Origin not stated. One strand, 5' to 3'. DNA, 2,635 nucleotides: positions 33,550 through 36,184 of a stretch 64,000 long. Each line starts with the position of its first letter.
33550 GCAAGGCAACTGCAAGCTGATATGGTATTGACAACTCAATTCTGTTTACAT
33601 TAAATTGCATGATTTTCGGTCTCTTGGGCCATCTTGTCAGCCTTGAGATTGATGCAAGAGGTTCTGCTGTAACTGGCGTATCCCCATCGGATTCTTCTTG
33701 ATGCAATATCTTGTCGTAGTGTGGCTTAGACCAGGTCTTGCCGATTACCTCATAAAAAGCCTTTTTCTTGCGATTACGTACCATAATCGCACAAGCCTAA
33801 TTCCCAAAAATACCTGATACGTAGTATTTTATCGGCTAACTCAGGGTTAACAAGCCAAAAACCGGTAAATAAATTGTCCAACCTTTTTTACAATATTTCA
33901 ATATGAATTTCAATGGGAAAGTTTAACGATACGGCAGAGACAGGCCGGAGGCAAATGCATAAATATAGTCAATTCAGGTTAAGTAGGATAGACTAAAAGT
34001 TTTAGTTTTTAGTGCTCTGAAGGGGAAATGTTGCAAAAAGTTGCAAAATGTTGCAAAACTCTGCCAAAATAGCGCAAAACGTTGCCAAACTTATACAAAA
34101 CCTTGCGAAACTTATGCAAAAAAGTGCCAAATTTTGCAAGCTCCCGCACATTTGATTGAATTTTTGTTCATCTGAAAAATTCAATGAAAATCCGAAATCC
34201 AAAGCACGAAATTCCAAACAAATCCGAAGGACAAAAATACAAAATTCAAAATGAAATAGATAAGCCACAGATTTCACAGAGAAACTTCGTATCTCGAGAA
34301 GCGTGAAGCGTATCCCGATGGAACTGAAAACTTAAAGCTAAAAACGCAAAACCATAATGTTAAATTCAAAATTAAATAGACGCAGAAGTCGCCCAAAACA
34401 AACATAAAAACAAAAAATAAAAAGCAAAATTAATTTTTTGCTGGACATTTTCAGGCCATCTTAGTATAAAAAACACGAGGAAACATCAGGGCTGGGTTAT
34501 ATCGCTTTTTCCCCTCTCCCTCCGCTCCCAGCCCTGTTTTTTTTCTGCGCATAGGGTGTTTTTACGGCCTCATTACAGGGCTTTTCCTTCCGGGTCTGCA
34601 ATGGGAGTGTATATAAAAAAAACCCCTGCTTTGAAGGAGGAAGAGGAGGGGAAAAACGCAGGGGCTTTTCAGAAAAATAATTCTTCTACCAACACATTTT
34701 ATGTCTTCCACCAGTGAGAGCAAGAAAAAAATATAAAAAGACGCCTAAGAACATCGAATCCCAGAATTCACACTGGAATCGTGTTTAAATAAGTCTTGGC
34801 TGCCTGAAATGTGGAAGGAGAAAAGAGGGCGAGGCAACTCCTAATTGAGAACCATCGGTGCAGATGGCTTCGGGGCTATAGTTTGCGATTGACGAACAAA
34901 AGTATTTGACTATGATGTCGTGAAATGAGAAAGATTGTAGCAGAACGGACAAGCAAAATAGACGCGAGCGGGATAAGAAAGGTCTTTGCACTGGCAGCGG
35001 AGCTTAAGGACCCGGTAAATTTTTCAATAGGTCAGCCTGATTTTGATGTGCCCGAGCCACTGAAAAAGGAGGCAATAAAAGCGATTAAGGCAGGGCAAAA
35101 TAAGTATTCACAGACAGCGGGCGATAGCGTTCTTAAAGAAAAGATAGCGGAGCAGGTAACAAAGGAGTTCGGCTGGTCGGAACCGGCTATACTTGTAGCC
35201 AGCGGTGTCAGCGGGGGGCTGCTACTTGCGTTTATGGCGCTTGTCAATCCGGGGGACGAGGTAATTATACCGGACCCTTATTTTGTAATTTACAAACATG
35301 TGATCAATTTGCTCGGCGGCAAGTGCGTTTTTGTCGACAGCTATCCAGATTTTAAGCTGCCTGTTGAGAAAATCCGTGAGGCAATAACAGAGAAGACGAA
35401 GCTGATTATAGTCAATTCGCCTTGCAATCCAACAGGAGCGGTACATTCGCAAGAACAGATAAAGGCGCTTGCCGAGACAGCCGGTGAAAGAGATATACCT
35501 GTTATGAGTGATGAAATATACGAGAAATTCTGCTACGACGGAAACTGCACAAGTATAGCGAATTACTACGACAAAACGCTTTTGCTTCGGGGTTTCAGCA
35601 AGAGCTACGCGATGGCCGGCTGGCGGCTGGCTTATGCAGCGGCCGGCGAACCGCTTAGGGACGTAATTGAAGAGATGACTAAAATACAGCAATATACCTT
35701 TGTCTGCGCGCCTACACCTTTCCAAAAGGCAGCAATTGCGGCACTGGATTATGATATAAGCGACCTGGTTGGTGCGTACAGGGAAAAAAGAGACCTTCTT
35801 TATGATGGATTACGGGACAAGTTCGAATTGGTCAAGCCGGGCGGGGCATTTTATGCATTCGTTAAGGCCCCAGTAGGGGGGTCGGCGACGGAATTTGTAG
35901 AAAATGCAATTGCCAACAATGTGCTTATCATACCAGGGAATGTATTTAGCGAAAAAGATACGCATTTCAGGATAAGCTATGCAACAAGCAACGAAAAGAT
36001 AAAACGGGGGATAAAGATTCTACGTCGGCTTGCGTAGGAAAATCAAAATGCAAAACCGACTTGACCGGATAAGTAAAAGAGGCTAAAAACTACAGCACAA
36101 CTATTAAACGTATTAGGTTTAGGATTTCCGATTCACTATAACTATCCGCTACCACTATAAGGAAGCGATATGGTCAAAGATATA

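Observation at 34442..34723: Convergent pair of orphan promoter-hairpin-U8 units sharing a C/U-rich, anti-Shine-Dalgarno-like loop: candidate sRNA paralogs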

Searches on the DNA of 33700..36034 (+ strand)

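Call 5: search_rna_families(source=window, start=33700, end=35000, threshold=evalue, max_evalue=10, show_alignments=3)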
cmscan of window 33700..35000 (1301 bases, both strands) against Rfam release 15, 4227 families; matches with E-value up to 10: 18.
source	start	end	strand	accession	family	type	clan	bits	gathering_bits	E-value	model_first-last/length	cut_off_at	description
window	34610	34702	-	RF02898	AaHKsRNA20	Gene; sRNA;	-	23.6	43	0.53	1-77/77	no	Aggregatibacter sRNA 20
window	34616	34717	-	RF01733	atoC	Cis-reg;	-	22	50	0.45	1-93/93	no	atoC RNA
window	34024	34116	+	RF01190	snR50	Gene; snRNA; snoRNA; CD-box;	-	19.2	45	5.9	1-89/89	no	Small nucleolar RNA snR50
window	34613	34755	-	RF01859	Phe_leader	Cis-reg; leader;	-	18.5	55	4.2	1-125/125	no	Phenylalanine leader peptide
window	34041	34119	-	RF03694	mir-266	Gene; miRNA;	-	17.3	80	4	1-83/83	no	mir-266 microRNA precursor family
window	34477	34547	+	RF00942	mir-1224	Gene; miRNA;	-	17.2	105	7.2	1-86/86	no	mir-1224 microRNA precursor family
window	34615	34691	-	RF02399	NsiR1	Gene; sRNA;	-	17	39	2.2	1-60/60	no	Nitrogen stress-induced RNA 1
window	34081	34186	-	RF00198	SL1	Gene;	CL00020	16.6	75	5.4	1-103/103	no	SL1 RNA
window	34607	34734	-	RF01719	Pseudomon-1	Gene; sRNA;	-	16.2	50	3.1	1-116/116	no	Pseudomon-1/ErsA RNA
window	34552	34648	-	RF00736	mir-320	Gene; miRNA;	-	16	55.5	2.1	1-76/76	no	mir-320 microRNA precursor family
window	34473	34549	+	RF03380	mir-9441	Gene; miRNA;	-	15.4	91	9.4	1-68/68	no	mir-9441 microRNA precursor family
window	34582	34657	+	RF01370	CRISPR-DR57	Gene; CRISPR;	-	15.1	39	5.8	1-37/37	no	CRISPR RNA direct repeat element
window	34615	34673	-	RF02837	anti-hemB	Gene; sRNA;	-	14.3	49.5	2.9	1-81/81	no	Burkholderia RNA 7 (anti-hemB)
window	34608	34666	-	RF00519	suhB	Gene; sRNA;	CL00108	13.8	41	9.2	1-77/77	no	Makes More Granules Regulator RNA (mmgR)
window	34054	34145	-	RF02694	RalA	Gene; sRNA;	-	12.6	170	8.1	1-179/179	no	RalR antitoxin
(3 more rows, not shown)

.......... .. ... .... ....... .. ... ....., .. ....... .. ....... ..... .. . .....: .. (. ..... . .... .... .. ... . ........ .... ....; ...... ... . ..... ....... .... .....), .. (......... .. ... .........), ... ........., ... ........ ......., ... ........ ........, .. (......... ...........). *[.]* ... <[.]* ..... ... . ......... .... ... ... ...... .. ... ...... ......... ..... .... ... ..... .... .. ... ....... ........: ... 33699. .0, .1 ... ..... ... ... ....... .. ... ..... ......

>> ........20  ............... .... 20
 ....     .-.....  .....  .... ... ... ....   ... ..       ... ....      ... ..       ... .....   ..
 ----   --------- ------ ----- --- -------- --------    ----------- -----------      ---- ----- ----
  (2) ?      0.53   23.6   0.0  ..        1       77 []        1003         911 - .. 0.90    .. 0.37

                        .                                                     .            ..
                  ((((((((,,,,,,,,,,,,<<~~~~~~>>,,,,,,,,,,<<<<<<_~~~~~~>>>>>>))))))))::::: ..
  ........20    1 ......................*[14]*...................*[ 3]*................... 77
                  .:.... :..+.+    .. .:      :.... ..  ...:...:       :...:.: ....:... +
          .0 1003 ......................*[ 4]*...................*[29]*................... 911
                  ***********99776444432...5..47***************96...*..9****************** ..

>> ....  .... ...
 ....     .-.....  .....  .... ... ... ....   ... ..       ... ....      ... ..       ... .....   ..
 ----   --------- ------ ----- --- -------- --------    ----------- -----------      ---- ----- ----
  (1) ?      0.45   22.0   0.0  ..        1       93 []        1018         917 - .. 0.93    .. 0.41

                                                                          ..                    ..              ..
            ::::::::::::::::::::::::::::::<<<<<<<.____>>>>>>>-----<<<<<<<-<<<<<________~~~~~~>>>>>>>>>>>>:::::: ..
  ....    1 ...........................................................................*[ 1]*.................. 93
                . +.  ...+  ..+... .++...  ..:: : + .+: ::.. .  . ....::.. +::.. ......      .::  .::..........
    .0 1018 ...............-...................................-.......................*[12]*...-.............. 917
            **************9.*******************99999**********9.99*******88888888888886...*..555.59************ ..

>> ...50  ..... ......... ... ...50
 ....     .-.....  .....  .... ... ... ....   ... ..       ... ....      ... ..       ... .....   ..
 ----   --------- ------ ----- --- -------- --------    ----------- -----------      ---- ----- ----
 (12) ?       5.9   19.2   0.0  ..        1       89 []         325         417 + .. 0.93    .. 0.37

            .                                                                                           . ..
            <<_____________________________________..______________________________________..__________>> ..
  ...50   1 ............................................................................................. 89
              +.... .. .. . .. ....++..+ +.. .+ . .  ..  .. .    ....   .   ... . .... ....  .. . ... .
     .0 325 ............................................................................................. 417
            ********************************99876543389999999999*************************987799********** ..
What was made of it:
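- Closest known: atoC RNA motif, Rfam RF01733. Same: It is the best, though sub-threshold, Rfam hit for window unit B and for L025 unit A. The Rfam consensus ends in a terminator-like hairpin whose loop reads uuuCCCUCC, followed by a U-run (alignment in call 5).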

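Call 42: build_rna_model(alignment_id=A4, structure=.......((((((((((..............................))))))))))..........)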
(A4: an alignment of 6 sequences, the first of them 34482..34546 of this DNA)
Model R1 built from alignment A4 (6 sequences, 67 columns); structure: as given.
model positions 67; base pairs 10; branch points 0; effective number of sequences 2.64; information 0.839 bits per position. Calibrated on 0.2 Mb of random sequence (short: E-values are rough).
structure used (alignment columns):
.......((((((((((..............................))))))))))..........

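Call 43: search_with_rna_model(model_id=R1, source=window, filters=off, max_evalue=10, show_alignments=3)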
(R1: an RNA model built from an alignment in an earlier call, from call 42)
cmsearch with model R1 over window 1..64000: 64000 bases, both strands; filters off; matches with E-value up to 10: 17.
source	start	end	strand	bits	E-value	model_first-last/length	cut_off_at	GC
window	34480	34546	+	93.9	5.4e-22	1-67/67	no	0.51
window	34477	34543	-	27.9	9.4e-05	1-67/67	no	0.52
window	32677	32726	+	24.1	0.00092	1-67/67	no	0.44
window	18623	18668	-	19.1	0.019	1-67/67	no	0.3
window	32674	32723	-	16.6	0.082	1-67/67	no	0.46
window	34614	34670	-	15.4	0.17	1-67/67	no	0.47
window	18626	18671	+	13.4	0.56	1-67/67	no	0.33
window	12354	12423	-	11.6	1.7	1-67/67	no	0.47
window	10638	10680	+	11.4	1.9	1-67/67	no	0.56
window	46250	46310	+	10.1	4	1-67/67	no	0.48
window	2202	2256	+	10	4.4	1-67/67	no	0.49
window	3291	3333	-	9.8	4.9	1-67/67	no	0.33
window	320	382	-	9.6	5.7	1-67/67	no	0.46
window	21568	21592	-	9.3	6.7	1-67/67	no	0.44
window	15985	16010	-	9.3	6.7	1-67/67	no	0.27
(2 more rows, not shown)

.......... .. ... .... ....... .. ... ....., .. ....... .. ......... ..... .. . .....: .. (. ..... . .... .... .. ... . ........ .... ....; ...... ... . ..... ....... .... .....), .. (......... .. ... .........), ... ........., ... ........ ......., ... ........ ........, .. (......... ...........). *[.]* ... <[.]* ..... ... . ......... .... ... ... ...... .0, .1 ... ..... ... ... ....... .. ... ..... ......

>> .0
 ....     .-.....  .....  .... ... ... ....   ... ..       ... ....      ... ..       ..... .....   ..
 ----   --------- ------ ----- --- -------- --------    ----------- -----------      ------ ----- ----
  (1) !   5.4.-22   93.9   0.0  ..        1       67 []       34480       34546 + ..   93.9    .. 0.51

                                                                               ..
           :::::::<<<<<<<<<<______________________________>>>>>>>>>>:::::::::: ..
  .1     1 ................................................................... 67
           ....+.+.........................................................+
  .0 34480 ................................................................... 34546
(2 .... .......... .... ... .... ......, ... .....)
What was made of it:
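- On Paralogous (sibling) sRNA pair: R1 scores B at 15.4 bits, E = 0.17 (call 43).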

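Call 44: search_with_rna_model(model_id=R1, sources=[L001, L002, L003, L004, L005, L006, L007, L008, L009, L010, L011, L012, L013, L014, L015, L016, L017, L018, L019, L020, L021, L022, L023, L024, L025, L026, L027, L028, L029, L030, L031, L032, L033, L034, L035, L036, L037, L038, L039, L040, L041, L042, L043, L044, L045, L046, L047, L048, L049, L050, L051, L052, L053, L054, L055, L056, L057, L058, L059, L060, L061, L062, L063, L064, L065, L066, L067, L068, L069, L070, L071, L072, L073, L074, L075, L076, L077, L078, L079, L080, L081, L084, L089], max_evalue=5)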
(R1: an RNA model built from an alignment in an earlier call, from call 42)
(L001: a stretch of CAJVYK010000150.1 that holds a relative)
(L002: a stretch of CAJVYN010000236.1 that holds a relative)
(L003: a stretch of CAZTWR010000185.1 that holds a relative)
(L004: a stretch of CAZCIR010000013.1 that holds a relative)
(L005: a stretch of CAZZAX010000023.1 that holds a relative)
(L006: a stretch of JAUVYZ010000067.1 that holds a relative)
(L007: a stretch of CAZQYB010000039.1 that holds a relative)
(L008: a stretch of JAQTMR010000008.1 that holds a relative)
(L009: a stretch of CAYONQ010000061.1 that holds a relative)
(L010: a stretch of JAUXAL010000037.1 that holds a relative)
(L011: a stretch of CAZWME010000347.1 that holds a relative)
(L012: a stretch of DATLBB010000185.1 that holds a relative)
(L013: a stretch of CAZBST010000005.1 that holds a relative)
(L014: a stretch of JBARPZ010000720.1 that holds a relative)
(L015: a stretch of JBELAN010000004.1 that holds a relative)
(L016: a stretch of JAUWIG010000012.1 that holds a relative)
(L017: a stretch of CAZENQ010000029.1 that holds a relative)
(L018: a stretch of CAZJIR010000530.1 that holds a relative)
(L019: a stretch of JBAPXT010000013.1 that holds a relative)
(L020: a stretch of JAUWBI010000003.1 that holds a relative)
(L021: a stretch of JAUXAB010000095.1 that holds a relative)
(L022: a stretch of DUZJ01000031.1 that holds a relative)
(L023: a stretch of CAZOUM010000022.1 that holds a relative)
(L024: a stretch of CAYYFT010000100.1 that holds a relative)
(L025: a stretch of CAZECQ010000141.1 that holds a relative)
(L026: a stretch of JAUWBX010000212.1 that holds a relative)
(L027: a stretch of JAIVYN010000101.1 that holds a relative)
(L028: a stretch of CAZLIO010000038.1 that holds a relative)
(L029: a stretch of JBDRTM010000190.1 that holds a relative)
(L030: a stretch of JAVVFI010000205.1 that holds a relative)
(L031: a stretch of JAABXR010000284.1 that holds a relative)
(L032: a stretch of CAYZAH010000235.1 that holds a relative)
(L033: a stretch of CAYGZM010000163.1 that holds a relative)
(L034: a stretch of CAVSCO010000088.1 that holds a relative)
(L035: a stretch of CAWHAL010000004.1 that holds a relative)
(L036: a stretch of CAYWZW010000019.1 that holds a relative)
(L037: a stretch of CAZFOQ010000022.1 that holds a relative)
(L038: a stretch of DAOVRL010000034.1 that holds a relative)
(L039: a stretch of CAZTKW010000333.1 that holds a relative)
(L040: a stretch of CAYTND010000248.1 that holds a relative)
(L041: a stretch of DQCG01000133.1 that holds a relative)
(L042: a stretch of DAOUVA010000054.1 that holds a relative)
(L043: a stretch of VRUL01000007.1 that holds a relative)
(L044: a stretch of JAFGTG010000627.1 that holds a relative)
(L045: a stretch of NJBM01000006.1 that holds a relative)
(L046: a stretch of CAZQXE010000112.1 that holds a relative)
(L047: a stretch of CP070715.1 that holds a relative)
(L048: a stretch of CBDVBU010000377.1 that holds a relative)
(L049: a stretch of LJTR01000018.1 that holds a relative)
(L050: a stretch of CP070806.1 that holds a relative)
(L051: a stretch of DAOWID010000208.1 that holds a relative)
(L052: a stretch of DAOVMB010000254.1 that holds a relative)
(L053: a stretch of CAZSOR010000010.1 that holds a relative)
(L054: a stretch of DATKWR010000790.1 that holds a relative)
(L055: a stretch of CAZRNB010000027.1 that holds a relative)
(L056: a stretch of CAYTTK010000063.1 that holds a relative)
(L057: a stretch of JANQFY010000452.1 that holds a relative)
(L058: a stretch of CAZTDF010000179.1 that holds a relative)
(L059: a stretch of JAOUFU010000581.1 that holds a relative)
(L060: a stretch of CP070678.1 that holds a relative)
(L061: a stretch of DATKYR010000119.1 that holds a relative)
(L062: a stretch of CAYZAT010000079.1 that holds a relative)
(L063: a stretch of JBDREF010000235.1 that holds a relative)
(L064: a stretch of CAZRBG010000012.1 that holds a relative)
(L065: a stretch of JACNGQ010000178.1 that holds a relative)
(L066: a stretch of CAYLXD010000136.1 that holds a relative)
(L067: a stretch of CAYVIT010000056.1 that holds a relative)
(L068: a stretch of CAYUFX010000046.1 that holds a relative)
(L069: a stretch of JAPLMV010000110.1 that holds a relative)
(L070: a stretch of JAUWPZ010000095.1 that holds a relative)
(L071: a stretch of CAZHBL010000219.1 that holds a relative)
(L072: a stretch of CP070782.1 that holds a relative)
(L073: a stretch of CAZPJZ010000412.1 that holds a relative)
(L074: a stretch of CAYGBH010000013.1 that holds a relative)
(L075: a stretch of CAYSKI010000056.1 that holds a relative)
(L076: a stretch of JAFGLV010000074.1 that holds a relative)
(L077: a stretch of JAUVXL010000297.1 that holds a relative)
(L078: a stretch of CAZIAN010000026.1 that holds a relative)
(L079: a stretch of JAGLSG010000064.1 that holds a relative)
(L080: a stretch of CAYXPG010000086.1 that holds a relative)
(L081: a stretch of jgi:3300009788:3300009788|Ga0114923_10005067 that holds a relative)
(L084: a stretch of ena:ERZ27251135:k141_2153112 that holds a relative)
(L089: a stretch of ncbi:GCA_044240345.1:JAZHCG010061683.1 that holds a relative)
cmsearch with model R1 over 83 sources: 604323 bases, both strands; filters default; matches with E-value up to 5: 10.
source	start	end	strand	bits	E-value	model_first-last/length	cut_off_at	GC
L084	393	459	+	95.4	2e-21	1-67/67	no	0.49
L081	366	432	+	93.4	6.5e-21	1-67/67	no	0.49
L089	404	470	+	92.8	9.6e-21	1-67/67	no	0.49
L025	1221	1278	+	35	1.2e-05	1-67/67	no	0.53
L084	390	456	-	28.4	0.00065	1-67/67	no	0.51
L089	401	467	-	27.6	0.001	1-67/67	no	0.52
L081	363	429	-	21.6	0.038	1-67/67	no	0.51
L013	3898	3938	+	20.7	0.067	1-67/67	no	0.41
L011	2249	2282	+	15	2.1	1-67/67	no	0.47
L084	518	574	-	13.9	4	1-67/67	no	0.47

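Call 45: search_with_rna_model(model_id=R1, sources=[L090, L091, L092, L093, L094, L095, L096, L097, L098, L099, L100, L101, L102, L103, L104, L105, L106, L107, L108, L109, L110, L111, L112, L113, L114, L115, L116, L117, L118, L119, L120, L121, L122, L123, L124, L125, L126, L127, L128, L129, L130, L131, L132, L133, L134, L135, L136, L137, L138, L139, L140, L141, L142, L143, L144, L145, L146, L147, L148, L149, L150, L151, L152, L153, L154, L155, L156, L157, L158, L159, L160, L161, L162, L163, L164, L165, L166, L167, L168, L169], max_evalue=5)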
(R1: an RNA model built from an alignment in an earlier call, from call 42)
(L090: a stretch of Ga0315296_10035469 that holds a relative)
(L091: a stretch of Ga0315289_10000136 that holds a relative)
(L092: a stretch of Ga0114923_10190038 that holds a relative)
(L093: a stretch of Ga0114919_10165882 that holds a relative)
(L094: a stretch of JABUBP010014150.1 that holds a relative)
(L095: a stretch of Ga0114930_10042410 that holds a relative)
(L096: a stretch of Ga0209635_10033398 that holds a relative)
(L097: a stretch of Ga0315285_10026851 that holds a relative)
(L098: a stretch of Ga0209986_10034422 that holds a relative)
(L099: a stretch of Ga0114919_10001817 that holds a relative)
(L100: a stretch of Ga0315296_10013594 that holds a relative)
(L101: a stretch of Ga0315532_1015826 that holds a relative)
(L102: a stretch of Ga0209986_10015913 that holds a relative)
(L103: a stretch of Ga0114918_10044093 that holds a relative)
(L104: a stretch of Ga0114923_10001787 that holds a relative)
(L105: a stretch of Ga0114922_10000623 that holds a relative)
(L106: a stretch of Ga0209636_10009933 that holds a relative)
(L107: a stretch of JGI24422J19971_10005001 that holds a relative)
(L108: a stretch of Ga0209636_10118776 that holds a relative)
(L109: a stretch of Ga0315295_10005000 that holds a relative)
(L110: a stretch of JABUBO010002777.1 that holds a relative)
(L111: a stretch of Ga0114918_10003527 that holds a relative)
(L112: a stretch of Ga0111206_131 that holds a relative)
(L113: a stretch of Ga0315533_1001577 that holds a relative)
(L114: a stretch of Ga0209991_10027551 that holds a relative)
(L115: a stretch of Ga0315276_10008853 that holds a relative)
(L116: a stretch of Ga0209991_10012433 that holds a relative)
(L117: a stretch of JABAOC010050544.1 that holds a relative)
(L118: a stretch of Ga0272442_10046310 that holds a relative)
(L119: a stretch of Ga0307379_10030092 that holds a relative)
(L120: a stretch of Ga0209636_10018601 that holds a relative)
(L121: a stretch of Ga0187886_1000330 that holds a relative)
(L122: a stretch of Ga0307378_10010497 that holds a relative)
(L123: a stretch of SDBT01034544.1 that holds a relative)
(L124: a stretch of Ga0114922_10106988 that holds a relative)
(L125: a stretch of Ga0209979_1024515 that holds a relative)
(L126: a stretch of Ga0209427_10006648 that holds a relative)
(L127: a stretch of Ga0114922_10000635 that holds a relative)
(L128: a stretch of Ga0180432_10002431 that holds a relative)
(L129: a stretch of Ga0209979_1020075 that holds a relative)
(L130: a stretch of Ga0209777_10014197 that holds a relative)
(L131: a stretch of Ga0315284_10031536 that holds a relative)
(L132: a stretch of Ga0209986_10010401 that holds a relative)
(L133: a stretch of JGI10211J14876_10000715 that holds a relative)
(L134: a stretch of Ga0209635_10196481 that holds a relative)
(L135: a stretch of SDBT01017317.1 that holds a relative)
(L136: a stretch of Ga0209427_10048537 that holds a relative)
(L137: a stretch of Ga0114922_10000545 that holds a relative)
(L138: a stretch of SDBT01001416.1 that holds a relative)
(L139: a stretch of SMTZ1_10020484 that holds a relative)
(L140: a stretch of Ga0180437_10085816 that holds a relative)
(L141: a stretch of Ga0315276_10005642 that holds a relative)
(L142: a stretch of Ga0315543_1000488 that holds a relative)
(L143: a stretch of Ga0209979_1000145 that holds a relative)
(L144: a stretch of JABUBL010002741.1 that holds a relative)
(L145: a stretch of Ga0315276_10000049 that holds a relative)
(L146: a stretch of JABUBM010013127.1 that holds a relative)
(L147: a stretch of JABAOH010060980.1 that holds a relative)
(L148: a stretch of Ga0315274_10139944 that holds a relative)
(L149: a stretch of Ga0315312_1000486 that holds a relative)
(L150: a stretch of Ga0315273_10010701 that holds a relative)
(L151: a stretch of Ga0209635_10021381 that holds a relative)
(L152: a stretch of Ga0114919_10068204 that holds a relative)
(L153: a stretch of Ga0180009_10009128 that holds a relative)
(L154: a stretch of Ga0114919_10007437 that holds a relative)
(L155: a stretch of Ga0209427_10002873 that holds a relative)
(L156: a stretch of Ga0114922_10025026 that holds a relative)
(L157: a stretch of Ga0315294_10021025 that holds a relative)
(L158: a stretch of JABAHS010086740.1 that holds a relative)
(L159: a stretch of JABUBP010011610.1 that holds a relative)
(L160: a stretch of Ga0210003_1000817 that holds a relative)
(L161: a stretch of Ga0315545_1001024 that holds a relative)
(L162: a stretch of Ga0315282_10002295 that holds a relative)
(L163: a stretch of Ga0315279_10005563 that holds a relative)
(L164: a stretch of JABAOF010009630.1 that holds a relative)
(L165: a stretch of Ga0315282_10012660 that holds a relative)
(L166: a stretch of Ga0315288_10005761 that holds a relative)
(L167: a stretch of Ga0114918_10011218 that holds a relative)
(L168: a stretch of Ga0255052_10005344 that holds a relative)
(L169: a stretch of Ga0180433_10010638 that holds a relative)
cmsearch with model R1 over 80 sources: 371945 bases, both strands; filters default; matches with E-value up to 5: 9.
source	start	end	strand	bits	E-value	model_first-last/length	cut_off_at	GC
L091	2175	2241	+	93.4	4.1e-21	1-67/67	no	0.49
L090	47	113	+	93.4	4.1e-21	1-67/67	no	0.52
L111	2038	2102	+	63.6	2.5e-13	1-67/67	no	0.58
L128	66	123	+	35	7.5e-06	1-67/67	no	0.53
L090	44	110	-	25.2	0.0028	1-67/67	no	0.52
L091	2172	2238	-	22.5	0.014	1-67/67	no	0.49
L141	575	622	+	20.4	0.05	1-67/67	no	0.48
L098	52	101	-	13.7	2.8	1-67/67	no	0.42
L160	3567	3644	-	13.4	3.2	1-67/67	no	0.45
